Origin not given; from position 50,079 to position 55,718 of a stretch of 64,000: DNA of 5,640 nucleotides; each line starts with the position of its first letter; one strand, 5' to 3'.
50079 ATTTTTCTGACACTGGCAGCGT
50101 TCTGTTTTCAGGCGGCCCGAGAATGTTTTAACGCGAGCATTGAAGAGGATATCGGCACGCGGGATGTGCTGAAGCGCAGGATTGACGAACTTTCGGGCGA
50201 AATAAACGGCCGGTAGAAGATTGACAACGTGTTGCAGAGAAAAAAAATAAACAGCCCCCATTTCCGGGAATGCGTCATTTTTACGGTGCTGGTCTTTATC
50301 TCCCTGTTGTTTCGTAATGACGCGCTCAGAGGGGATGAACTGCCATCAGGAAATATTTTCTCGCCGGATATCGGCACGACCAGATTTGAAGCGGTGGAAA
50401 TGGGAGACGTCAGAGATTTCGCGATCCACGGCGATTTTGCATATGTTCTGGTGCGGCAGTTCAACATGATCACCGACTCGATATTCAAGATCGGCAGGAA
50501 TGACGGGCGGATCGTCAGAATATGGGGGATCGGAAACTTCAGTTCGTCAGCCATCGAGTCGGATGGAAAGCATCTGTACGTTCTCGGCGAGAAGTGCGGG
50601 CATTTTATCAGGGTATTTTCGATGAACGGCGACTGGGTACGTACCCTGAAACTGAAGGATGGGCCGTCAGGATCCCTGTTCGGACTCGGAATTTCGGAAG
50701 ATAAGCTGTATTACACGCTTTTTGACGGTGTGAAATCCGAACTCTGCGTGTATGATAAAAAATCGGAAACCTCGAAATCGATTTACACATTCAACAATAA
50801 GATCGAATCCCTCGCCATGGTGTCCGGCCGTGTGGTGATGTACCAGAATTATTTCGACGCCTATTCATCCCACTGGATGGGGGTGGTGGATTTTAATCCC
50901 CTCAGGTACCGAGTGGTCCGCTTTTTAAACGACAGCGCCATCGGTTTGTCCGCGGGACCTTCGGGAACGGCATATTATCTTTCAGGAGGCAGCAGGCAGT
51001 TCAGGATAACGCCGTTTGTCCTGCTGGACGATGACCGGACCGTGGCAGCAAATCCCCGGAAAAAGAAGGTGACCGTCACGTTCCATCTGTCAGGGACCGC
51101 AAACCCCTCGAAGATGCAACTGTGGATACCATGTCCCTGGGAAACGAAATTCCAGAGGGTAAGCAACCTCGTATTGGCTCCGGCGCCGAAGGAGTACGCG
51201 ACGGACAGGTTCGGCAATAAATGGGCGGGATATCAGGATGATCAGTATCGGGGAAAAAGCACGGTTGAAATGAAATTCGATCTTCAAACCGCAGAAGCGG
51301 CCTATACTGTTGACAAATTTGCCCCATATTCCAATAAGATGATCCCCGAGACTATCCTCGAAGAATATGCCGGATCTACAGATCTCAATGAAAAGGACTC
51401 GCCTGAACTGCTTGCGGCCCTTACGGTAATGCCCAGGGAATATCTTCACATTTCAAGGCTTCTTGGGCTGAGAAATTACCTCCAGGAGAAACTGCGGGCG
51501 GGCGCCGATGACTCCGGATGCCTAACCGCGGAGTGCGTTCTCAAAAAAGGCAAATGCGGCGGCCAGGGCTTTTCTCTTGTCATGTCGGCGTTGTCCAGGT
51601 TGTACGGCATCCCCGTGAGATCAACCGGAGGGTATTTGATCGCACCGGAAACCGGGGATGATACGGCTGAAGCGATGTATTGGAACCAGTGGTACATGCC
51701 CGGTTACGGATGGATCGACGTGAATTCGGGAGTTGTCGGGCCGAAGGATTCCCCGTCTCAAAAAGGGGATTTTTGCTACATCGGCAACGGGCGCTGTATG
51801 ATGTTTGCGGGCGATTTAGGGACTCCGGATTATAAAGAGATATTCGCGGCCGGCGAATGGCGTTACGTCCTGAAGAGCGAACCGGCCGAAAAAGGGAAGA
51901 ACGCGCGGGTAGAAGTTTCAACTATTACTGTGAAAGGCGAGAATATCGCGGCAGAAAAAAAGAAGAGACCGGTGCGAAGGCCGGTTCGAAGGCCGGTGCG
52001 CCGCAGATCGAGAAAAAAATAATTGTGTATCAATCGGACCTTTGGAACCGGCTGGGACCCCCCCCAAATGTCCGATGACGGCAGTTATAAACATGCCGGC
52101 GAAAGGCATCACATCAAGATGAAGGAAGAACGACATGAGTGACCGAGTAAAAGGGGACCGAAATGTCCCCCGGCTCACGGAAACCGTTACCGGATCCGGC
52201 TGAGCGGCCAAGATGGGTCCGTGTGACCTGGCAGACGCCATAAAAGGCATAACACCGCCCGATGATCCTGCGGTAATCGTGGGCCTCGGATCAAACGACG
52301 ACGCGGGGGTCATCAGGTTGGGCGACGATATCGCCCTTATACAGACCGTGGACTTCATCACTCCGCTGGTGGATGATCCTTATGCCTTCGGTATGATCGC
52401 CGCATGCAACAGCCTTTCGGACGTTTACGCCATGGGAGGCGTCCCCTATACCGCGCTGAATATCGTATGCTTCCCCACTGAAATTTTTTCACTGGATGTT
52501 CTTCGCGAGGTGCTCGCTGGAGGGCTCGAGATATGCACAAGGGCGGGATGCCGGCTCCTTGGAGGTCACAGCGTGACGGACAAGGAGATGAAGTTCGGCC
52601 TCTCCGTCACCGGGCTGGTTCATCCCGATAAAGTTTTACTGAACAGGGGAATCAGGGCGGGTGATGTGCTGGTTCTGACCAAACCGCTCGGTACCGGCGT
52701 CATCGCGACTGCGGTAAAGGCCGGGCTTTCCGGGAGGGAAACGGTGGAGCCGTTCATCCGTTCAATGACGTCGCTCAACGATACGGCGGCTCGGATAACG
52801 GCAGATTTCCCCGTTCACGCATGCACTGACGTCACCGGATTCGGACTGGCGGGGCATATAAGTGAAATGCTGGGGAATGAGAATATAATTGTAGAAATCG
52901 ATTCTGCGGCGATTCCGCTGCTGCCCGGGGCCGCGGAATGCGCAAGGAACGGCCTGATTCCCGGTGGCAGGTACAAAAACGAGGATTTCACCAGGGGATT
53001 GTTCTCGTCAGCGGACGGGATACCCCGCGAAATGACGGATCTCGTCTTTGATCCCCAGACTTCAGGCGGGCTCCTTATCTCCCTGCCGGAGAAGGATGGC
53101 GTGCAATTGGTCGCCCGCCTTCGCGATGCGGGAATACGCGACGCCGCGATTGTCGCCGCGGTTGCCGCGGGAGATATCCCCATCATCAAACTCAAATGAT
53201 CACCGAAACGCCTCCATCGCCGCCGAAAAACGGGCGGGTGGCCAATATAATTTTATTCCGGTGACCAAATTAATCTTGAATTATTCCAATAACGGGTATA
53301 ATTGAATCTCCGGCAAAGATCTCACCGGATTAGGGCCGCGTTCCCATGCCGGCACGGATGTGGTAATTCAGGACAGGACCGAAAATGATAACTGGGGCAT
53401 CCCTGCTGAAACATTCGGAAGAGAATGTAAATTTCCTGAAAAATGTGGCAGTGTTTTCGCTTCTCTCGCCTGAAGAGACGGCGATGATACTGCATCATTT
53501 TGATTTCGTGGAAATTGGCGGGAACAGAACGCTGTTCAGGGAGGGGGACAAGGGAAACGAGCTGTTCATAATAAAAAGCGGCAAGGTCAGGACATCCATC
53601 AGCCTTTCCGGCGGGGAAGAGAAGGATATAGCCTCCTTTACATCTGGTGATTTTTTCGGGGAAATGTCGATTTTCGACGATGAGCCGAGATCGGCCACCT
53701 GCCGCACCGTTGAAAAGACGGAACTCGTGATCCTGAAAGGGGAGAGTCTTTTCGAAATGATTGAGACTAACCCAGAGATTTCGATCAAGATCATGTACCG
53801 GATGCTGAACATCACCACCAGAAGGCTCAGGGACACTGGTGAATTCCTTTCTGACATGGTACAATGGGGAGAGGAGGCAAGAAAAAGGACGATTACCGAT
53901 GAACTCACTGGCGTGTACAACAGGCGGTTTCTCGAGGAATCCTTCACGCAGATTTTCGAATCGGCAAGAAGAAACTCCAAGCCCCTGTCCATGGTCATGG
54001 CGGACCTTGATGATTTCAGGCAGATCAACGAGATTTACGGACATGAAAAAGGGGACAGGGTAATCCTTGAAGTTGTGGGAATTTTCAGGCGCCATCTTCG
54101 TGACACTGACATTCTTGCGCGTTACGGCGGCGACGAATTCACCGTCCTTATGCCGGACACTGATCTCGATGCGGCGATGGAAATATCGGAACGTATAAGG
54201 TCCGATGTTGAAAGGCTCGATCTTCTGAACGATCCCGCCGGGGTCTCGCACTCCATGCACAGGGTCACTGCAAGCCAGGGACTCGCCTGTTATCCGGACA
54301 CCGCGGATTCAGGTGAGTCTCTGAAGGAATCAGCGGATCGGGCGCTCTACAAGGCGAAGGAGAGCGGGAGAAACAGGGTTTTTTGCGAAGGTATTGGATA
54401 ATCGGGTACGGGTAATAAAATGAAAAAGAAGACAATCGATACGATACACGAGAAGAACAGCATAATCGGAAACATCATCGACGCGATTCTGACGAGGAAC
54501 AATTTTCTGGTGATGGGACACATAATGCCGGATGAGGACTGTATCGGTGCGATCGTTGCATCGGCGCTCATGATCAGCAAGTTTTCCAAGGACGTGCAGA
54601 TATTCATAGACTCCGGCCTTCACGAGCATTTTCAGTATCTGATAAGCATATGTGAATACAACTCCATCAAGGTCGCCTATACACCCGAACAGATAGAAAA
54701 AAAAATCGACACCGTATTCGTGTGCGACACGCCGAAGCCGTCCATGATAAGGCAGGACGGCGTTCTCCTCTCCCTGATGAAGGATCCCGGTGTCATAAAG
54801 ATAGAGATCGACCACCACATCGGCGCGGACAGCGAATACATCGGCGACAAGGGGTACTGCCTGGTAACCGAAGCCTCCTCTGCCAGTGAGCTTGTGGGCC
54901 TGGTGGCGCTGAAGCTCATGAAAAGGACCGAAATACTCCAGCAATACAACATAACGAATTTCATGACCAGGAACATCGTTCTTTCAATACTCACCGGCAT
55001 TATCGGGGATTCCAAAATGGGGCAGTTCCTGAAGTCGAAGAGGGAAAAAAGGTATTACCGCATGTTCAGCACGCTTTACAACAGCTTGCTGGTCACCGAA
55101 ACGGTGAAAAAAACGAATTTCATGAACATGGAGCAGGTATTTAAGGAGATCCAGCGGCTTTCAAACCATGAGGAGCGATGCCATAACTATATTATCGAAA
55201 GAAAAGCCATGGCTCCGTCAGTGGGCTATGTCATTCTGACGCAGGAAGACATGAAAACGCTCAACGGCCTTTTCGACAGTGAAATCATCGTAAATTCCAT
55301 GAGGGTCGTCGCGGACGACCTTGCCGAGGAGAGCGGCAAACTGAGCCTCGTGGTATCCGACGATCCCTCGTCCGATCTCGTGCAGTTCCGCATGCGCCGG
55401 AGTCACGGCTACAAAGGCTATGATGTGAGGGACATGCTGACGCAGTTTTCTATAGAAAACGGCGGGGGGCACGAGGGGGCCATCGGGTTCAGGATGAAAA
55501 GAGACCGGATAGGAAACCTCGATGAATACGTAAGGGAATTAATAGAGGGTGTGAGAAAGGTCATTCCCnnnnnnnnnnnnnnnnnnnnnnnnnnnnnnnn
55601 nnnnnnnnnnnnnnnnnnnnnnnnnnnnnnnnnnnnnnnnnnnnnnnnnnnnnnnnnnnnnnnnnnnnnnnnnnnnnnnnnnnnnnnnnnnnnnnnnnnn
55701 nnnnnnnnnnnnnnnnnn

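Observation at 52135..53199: selD is itself a selenoprotein: an in-frame TGA at 52201 sits on the catalytic Cys/Sec position, so the ORF track truncates the gene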

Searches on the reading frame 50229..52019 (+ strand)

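Call 12: search_protein_families(library=pfam, proteins=[window:50229-52019:+])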
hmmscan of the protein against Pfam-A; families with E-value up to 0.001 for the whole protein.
window:50229-52019:+ (597 aa): 1 family
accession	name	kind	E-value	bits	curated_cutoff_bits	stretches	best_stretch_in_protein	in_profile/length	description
PF01841.26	Transglut_core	-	1.1e-08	35.8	23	1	415-499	22-107/108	Transglutaminase-like superfamily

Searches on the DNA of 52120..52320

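Call 28: search_rna_families(source=window, start=52120, end=52320, threshold=evalue, max_evalue=10, show_alignments=3)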
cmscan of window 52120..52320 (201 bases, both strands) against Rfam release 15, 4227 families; matches with E-value up to 10: 0.
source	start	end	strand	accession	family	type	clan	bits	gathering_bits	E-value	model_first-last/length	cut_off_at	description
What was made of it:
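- Closest known: Bacterial SECIS consensus model. Different: The spacing sits at the very lower limit of 16-37 nt. There is no Rfam match (call 28).
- No Rfam family matches the region (call 28).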

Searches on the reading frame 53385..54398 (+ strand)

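Call 12: search_protein_families(library=pfam, proteins=[window:53385-54398:+])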
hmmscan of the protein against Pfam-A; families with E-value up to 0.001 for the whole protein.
window:53385-54398:+ (338 aa): 2 families
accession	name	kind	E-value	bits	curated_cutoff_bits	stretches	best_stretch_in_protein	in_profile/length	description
PF00990.26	GGDEF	-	3.2e-44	151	23.8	1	170-331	2-161/161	Diguanylate cyclase, GGDEF domain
PF00027.35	cNMP_binding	-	2.1e-22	79.3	27.5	1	47-129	7-89/89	Cyclic nucleotide-binding domain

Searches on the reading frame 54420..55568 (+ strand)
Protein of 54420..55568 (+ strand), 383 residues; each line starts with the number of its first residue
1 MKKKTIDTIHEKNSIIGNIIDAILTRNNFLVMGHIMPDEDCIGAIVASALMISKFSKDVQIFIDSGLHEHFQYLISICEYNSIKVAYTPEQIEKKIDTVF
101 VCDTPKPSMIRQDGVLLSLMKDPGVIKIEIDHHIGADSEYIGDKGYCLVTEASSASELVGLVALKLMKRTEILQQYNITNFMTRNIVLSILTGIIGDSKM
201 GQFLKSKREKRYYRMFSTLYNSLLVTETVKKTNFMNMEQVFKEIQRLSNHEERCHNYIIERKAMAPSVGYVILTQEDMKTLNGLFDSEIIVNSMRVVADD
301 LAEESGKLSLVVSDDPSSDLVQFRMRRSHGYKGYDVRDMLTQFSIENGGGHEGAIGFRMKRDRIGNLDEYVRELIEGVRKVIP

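Call 12: search_protein_families(library=pfam, proteins=[window:54420-55568:+])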
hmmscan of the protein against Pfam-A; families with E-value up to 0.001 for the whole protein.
window:54420-55568:+ (383 aa): 2 families
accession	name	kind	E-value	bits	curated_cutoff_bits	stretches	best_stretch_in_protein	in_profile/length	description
PF01368.27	DHH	-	3.9e-11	43.7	28.1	1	29-193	2-124/125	DHH family, N-terminal domain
PF02272.25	DHHA1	-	4.3e-05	24.3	25.9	1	291-376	15-101/102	DHHA1 domain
